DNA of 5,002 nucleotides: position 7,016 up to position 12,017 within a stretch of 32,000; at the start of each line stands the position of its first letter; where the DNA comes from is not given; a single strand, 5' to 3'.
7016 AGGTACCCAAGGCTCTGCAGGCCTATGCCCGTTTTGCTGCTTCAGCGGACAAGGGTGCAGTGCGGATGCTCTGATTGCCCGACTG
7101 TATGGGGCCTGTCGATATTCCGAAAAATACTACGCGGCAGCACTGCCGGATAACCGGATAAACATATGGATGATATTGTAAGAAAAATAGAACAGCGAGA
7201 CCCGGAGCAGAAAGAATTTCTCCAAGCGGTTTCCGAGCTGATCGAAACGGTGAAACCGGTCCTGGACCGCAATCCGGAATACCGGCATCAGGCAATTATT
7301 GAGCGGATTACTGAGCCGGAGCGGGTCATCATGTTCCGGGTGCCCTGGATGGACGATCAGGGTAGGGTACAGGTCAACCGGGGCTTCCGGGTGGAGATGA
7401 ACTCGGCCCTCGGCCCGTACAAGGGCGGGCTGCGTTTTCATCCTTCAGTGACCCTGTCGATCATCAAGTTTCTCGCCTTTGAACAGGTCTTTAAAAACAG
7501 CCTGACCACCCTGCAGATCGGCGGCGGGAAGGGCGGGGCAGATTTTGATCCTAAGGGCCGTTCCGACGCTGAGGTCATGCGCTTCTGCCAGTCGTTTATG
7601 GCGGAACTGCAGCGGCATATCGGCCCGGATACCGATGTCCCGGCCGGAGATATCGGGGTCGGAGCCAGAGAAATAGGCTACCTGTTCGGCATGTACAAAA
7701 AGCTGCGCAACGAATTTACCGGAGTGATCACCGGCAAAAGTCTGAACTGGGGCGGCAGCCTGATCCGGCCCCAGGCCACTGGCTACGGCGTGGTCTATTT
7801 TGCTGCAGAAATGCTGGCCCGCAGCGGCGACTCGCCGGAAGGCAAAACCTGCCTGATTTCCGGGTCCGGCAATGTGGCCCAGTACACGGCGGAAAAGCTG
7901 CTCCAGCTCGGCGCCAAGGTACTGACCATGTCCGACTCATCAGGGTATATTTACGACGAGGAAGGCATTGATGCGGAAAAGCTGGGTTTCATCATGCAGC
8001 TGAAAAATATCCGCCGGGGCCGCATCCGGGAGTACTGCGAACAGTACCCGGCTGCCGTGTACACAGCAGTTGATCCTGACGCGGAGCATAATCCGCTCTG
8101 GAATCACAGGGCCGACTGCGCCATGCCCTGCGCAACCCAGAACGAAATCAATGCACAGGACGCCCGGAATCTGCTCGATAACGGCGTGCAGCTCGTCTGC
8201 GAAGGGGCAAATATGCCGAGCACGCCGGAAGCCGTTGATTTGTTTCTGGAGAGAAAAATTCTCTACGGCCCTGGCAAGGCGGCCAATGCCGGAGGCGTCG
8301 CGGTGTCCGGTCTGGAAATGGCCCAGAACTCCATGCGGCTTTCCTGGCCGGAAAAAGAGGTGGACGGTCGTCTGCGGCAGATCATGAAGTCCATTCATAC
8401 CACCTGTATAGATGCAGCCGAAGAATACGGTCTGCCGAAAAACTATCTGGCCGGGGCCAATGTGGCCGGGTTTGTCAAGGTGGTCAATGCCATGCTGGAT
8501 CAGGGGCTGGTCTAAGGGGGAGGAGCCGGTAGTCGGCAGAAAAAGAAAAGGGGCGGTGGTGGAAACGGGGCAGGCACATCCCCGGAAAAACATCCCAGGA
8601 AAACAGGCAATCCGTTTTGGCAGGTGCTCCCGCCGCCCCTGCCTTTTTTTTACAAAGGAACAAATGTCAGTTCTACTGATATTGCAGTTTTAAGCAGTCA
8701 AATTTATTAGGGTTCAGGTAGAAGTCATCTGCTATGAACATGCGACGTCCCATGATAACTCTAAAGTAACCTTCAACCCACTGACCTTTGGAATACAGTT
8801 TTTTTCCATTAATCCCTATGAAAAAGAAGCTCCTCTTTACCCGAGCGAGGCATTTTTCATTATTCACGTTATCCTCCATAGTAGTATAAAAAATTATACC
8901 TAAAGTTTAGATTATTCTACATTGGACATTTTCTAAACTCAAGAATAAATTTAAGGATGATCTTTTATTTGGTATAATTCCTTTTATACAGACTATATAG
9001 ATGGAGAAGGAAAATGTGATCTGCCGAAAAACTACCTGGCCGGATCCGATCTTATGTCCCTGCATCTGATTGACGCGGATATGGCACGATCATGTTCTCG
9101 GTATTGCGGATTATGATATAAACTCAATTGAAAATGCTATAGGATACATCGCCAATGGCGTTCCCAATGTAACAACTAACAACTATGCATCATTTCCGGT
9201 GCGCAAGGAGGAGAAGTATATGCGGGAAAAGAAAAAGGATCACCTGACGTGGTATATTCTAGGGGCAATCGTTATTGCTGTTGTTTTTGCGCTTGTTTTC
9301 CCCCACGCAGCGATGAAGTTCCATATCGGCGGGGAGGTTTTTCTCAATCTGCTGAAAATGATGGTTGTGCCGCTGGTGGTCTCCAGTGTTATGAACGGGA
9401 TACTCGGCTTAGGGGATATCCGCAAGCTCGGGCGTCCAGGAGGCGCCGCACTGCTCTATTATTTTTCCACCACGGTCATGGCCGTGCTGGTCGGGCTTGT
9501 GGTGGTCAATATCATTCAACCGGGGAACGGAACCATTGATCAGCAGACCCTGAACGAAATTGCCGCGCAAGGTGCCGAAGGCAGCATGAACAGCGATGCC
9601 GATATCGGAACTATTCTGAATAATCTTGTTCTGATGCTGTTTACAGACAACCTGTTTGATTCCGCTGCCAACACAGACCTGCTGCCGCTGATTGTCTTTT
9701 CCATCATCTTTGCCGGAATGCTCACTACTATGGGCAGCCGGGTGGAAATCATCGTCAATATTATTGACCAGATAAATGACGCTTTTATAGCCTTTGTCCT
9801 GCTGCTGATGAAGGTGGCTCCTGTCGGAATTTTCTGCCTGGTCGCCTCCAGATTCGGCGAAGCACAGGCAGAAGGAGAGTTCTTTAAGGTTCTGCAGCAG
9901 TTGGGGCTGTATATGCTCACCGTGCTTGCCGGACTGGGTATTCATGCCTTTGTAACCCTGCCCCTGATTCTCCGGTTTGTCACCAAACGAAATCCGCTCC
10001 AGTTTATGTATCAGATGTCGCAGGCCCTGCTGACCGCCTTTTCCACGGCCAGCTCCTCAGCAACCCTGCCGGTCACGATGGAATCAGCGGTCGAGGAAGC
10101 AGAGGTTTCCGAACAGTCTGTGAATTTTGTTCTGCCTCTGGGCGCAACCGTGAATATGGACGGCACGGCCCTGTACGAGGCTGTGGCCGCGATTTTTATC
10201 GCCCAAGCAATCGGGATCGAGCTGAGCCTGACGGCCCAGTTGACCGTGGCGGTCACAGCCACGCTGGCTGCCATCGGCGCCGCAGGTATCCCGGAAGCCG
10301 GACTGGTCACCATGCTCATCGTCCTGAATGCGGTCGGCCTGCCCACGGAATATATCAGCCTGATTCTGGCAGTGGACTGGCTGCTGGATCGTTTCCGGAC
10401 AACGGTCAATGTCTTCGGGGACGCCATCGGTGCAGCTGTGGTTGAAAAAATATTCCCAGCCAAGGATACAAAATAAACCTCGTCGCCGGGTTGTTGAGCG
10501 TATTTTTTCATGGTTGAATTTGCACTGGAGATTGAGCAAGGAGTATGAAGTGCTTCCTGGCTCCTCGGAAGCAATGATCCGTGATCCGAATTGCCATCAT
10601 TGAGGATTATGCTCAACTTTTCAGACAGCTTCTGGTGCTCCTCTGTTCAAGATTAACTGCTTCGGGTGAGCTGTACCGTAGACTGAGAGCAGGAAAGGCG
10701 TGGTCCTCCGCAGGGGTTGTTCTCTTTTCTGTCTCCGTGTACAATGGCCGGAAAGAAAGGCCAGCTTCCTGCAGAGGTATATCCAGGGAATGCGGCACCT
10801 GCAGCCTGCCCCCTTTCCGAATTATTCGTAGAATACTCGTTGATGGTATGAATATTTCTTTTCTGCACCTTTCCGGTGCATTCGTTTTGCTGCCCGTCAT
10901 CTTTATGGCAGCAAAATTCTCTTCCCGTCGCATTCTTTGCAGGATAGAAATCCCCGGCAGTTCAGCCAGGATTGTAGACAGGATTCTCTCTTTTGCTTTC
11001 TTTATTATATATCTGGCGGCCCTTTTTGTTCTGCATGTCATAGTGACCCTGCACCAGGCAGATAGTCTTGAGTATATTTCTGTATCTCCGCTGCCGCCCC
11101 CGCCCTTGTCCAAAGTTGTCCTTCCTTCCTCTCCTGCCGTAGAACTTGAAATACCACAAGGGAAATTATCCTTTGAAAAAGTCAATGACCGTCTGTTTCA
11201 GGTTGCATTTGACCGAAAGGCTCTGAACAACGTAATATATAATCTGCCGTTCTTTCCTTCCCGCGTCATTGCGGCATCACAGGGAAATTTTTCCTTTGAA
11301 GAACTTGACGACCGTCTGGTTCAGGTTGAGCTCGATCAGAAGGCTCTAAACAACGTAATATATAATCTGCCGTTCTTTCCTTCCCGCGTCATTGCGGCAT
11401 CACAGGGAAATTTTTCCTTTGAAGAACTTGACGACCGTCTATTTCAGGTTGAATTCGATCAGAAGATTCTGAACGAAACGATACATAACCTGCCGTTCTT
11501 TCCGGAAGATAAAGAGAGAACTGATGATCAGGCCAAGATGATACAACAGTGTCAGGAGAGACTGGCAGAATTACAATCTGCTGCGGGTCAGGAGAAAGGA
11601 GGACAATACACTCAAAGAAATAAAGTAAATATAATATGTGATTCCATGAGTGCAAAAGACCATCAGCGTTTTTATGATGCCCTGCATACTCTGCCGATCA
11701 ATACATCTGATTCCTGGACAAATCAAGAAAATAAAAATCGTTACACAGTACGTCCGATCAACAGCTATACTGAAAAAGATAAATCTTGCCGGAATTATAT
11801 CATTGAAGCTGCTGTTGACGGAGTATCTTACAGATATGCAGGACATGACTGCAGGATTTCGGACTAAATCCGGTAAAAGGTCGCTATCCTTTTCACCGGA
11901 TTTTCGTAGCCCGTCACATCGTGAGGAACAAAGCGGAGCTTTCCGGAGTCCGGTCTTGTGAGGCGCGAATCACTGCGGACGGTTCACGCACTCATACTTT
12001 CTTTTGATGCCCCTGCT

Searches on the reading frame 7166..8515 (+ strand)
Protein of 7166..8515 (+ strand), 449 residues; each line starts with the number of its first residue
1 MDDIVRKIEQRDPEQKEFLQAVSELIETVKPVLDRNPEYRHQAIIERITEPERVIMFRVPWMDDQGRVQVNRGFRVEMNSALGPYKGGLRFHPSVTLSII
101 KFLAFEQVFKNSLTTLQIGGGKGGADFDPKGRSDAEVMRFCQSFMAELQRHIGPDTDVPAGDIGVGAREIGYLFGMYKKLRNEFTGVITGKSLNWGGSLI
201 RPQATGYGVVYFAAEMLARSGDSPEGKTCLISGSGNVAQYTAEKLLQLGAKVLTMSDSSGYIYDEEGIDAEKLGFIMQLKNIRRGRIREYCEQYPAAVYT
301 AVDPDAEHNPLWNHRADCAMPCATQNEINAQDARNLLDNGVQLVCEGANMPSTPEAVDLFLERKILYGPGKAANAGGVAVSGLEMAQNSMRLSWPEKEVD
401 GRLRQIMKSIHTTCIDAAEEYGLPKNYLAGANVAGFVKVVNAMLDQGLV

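Call 65: search_protein_families(library=pfam, proteins=[window:7166-8515:+], max_evalue=0.001)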
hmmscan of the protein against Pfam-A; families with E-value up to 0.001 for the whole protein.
window:7166-8515:+ (449 aa): 3 families
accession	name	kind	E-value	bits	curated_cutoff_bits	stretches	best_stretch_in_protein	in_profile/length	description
PF00208.27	ELFV_dehydrog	-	6.7e-88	294.9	23.4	1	196-447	1-241/241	Glutamate/Leucine/Phenylalanine/Valine dehydrogenase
PF02812.23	ELFV_dehydrog_N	-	6.8e-52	175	25.3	1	51-179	1-129/129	Glu/Leu/Phe/Val dehydrogenase, dimerisation domain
PF13241.12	NAD_binding_7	-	2.4e-05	25.3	22.1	1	225-321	6-88/104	Putative NAD(P)-binding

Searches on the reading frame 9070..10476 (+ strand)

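Call 65: search_protein_families(library=pfam, proteins=[window:9070-10476:+], max_evalue=0.001)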
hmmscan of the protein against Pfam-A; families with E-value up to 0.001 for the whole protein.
window:9070-10476:+ (468 aa): 1 family
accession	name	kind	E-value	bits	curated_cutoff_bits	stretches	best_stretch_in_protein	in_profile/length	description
PF00375.23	SDF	-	2e-119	399.5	27.9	1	59-460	1-386/387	Sodium:dicarboxylate symporter family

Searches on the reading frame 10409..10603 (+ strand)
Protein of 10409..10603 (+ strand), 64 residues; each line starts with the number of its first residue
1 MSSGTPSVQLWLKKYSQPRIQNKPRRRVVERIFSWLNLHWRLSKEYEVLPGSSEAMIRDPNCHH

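Call 65: search_protein_families(library=pfam, proteins=[window:10409-10603:+], max_evalue=0.001)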
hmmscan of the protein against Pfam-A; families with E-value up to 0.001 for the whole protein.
window:10409-10603:+ (64 aa): 1 family
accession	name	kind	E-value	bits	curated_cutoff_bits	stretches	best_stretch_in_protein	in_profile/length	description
PF13586.12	DDE_Tnp_1_2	-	0.00012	22.9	29.2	1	19-57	38-76/86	Transposase DDE domain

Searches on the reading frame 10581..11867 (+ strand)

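Call 3: search_protein_families(library=pfam, proteins=[window:10581-11867:+], max_evalue=0.1)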
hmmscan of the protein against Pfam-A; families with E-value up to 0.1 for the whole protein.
window:10581-11867:+ (428 aa): 0 families

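Call 4: search_protein_families(library=ncbifam, proteins=[window:10581-11867:+], max_evalue=0.1)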
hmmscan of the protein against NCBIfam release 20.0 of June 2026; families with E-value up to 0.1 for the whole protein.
window:10581-11867:+ (428 aa): 1 family
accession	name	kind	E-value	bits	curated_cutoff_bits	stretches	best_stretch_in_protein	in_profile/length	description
NF001059.0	PRK00117.4-3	equivalog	0.003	17.2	253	0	278-304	61-87/206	recombination regulator RecX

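Call 5: search_protein_families(library=padloc, proteins=[window:10581-11867:+], max_evalue=0.1)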
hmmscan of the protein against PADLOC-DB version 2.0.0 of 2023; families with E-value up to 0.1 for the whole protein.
window:10581-11867:+ (428 aa): 1 family
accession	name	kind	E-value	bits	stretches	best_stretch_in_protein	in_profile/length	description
PDLC02432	pPIWI_RE_Z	-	0.0083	14.2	0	262-302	120-160/167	-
